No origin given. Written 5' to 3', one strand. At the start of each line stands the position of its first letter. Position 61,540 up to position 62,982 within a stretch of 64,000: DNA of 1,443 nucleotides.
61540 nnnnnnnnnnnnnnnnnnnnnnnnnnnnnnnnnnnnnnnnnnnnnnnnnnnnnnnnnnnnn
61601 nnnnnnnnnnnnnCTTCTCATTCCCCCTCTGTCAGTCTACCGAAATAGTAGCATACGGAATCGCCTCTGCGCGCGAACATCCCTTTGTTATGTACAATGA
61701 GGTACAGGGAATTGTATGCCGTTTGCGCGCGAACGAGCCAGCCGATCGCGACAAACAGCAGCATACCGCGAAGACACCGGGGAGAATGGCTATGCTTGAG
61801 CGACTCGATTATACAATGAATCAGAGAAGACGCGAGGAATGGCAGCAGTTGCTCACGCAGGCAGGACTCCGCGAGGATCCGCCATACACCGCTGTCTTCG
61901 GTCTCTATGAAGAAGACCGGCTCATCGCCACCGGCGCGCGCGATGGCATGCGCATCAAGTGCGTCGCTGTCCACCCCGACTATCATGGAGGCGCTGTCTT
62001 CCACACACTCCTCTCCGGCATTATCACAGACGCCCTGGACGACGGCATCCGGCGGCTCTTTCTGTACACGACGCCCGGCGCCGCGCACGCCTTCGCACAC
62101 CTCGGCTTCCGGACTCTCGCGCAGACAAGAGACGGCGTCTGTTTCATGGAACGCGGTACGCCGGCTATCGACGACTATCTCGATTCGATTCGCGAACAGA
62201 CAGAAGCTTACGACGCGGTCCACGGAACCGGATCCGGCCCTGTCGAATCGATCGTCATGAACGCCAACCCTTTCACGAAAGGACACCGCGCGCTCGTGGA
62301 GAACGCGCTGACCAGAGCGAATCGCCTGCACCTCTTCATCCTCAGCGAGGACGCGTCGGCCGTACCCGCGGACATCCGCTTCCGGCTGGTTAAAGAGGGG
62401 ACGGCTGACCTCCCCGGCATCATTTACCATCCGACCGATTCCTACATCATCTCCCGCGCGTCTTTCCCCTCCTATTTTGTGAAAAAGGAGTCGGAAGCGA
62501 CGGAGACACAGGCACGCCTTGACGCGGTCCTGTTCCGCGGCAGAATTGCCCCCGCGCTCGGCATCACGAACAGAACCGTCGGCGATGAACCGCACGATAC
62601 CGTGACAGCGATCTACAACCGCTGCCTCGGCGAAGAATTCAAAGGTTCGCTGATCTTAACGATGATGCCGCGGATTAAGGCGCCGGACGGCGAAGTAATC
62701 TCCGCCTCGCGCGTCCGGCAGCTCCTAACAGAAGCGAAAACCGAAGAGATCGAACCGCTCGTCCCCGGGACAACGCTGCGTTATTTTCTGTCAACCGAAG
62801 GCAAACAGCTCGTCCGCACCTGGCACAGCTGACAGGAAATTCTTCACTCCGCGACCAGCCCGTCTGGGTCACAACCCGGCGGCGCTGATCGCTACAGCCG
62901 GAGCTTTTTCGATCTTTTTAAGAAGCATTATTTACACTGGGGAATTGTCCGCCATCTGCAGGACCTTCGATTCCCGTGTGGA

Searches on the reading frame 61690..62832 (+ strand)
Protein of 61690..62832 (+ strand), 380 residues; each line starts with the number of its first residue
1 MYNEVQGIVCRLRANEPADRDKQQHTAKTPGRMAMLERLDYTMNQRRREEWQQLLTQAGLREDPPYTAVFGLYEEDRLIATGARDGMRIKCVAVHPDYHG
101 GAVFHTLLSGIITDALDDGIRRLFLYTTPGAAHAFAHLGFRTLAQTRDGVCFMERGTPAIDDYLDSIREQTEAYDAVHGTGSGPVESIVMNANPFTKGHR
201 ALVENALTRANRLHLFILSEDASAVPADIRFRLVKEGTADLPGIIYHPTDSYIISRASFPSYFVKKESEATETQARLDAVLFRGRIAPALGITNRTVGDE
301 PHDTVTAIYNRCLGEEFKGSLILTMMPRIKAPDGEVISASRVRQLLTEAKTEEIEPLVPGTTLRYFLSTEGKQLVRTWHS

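Call 82: search_protein_families(library=pfam, proteins=[window:61690-62832:+], max_evalue=0.0001)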
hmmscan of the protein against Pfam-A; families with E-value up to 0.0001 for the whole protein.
window:61690-62832:+ (380 aa): 3 families
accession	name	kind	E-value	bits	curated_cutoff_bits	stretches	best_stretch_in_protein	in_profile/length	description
PF08218.17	Citrate_ly_lig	-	2e-60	204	20.9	1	186-366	2-182/182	Citrate lyase ligase C-terminal domain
PF13673.13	Acetyltransf_10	-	9.4e-07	29.3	23.6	1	48-152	10-121/128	Acetyltransferase (GNAT) domain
PF00583.31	Acetyltransf_1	-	2e-05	25.3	20.7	1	49-140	14-116/116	Acetyltransferase (GNAT) family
